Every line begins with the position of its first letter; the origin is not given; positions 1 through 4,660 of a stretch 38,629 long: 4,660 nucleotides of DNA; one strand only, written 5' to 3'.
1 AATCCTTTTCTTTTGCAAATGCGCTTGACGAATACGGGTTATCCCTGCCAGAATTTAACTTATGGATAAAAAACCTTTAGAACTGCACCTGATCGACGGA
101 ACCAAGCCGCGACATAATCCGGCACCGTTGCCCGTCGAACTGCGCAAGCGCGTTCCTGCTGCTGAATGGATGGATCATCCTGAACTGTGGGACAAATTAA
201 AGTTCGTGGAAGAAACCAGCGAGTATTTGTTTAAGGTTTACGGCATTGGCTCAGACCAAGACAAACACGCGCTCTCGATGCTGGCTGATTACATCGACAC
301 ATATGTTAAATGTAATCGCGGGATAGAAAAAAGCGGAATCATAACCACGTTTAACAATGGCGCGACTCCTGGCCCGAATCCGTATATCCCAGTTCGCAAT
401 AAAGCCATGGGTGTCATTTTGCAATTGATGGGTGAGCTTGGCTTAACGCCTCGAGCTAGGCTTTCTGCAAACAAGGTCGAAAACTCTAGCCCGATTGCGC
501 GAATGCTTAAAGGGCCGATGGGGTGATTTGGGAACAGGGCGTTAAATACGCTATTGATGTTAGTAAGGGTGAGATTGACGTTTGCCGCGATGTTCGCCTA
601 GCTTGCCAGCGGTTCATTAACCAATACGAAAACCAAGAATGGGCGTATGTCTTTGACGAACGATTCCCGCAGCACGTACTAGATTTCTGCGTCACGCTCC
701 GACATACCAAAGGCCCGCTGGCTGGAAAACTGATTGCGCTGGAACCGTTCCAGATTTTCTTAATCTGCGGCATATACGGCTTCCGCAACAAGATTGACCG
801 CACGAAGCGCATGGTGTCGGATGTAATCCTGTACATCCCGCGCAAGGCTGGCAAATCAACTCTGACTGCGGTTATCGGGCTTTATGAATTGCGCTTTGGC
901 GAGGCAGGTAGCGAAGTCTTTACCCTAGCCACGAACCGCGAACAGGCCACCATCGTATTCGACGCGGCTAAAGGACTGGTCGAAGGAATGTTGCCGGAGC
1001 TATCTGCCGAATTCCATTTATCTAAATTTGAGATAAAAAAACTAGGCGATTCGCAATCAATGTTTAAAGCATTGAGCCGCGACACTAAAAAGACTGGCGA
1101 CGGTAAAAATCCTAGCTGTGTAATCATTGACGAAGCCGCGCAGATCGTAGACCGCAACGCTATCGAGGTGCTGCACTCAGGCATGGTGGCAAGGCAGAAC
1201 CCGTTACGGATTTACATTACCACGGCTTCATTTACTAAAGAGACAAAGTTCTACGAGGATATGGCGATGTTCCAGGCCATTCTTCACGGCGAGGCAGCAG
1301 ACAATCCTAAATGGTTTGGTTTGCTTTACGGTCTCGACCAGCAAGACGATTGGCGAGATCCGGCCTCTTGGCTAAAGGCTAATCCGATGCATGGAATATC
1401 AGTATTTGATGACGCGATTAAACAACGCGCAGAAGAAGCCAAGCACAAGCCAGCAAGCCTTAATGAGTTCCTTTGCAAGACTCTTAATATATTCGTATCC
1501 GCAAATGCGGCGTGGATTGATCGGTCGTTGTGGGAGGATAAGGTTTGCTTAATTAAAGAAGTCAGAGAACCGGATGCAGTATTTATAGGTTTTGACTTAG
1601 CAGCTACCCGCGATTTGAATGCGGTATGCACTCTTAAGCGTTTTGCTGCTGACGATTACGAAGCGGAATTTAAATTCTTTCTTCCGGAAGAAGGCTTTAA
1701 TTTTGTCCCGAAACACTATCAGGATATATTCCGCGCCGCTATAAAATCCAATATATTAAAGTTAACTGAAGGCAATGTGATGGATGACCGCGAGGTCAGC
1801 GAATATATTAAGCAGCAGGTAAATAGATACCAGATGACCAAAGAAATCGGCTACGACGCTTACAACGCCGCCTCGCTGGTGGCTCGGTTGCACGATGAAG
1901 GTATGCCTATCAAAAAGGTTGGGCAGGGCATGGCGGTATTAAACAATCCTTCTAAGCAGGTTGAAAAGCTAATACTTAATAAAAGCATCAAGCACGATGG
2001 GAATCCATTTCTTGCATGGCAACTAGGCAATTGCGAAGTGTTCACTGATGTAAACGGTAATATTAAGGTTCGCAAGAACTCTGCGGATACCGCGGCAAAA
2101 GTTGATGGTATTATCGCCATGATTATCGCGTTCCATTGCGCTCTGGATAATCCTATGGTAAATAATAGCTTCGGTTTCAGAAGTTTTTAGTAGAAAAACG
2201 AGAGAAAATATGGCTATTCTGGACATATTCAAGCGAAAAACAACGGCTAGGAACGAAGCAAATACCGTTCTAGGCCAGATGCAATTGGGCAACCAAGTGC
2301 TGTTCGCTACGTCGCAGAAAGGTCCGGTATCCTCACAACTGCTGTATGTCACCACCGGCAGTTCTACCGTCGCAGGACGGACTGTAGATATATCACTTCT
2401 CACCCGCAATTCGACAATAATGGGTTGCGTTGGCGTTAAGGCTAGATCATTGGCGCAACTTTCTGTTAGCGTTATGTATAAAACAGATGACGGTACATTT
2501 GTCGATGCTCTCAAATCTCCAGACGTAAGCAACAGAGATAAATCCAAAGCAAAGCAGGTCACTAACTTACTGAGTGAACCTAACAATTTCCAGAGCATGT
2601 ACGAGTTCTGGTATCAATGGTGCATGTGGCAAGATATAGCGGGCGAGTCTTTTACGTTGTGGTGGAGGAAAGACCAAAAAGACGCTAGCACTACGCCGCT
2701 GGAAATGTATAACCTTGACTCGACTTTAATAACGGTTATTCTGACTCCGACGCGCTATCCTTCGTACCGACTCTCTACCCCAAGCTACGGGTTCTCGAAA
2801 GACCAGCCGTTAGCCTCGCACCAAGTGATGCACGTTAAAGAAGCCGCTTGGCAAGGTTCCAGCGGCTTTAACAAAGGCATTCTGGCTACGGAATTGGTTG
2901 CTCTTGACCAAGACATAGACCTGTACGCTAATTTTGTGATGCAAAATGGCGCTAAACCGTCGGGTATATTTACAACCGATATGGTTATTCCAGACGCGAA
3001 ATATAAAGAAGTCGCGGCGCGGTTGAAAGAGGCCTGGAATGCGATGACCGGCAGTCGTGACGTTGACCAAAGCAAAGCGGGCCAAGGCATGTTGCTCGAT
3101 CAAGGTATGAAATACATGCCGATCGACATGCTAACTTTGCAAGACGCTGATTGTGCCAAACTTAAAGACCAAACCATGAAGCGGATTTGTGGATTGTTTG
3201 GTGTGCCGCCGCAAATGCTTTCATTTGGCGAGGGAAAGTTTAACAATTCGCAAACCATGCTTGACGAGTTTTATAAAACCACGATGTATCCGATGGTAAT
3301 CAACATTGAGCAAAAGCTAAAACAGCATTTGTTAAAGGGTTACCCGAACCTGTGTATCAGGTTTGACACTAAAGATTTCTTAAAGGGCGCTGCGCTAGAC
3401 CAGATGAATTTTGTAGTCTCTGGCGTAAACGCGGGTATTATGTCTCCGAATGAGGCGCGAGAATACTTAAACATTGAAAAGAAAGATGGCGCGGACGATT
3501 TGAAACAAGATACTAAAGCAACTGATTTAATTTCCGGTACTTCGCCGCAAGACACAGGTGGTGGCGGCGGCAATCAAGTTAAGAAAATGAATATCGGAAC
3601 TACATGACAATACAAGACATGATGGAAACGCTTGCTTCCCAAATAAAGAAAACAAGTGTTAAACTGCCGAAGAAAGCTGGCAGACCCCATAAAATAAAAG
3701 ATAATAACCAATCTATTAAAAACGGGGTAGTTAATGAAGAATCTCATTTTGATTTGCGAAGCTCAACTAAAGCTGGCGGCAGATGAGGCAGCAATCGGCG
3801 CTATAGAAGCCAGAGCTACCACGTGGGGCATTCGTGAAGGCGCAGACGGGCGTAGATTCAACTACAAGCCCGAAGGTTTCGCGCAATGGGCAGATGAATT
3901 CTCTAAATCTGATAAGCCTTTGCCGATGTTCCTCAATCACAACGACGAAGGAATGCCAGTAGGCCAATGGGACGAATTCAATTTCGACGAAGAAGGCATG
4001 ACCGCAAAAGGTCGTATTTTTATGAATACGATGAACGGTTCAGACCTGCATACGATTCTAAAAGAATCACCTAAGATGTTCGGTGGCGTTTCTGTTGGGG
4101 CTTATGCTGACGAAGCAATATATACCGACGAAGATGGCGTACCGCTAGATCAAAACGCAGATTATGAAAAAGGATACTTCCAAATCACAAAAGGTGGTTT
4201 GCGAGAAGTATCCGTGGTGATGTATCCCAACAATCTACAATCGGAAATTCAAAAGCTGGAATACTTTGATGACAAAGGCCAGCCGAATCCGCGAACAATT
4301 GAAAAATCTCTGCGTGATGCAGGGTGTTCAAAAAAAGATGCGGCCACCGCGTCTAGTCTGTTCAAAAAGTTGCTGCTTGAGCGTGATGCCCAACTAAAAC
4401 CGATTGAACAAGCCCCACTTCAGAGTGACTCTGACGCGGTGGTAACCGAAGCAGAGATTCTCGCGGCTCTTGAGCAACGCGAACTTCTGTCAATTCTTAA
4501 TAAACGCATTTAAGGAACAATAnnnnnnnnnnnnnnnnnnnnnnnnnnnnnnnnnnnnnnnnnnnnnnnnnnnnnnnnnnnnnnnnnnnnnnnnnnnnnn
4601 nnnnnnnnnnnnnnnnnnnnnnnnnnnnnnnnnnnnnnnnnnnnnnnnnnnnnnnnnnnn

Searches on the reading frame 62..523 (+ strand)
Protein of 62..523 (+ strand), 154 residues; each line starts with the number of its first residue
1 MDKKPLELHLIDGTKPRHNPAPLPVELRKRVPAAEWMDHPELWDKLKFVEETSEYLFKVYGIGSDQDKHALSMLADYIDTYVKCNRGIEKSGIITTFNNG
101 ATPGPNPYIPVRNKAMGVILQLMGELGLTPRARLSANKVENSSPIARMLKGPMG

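Call 54: search_protein_families(library=phrogs, proteins=[window:62-523:+], max_evalue=0.0001)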
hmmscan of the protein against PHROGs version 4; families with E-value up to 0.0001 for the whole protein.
window:62-523:+ (154 aa): 1 family
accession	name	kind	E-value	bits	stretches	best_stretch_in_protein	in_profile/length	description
phrog_83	-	head and packaging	3.1e-14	54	1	3-151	46-201/246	terminase small subunit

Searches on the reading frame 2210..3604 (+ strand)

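Call 4: search_protein_families(library=pfam, proteins=[window:2210-3604:+], max_evalue=0.01)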
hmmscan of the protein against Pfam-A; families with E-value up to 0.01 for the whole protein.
window:2210-3604:+ (465 aa): 1 family
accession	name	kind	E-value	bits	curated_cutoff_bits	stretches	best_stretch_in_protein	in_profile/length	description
PF04860.17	Phage_portal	-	5.7e-59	200.3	39.1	1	69-421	2-321/321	Phage portal protein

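Call 5: search_protein_families(library=phrogs, proteins=[window:2210-3604:+], max_evalue=0.001)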
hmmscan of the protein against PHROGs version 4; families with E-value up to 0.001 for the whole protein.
window:2210-3604:+ (465 aa): 6 families
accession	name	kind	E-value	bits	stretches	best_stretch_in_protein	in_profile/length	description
phrog_12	-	head and packaging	6.3e-63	214.8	1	1-449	48-440/646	portal protein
phrog_2662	-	head and packaging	9.7e-36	124.6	1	59-455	58-438/717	portal protein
phrog_5929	-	head and packaging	3.8e-31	109.1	1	239-440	7-202/228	portal protein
phrog_11323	-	unknown function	5.7e-13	50.1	1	343-440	9-109/130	-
phrog_2271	-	head and packaging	1.8e-11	43.5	1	235-433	206-394/859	portal protein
phrog_21454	-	unknown function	1.9e-09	38.2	1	260-431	4-169/320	-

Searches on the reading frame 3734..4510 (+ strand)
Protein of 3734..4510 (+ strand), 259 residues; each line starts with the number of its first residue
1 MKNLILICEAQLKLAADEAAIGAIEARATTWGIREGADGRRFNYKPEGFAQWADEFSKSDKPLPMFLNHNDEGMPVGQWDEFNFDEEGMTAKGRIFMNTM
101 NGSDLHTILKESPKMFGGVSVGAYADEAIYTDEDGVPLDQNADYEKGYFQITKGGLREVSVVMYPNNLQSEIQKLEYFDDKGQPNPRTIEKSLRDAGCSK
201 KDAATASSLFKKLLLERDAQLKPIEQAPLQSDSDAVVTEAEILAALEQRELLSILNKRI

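Call 4: search_protein_families(library=pfam, proteins=[window:3734-4510:+], max_evalue=0.01)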
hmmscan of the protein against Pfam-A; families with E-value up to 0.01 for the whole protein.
window:3734-4510:+ (259 aa): 1 family
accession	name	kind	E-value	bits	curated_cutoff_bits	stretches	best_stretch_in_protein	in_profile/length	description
PF04586.22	Peptidase_S78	-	4.3e-08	33.9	21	1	57-174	46-155/165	Caudovirus prohead serine protease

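Call 5: search_protein_families(library=phrogs, proteins=[window:3734-4510:+], max_evalue=0.001)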
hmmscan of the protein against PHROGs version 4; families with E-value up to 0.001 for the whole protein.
window:3734-4510:+ (259 aa): 2 families
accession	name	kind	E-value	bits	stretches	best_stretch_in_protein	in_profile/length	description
phrog_3244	-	head and packaging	1.2e-10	42.6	1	48-242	56-246/326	head maturation protease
phrog_80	-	head and packaging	7.4e-09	36.3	1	56-249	264-431/607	head maturation protease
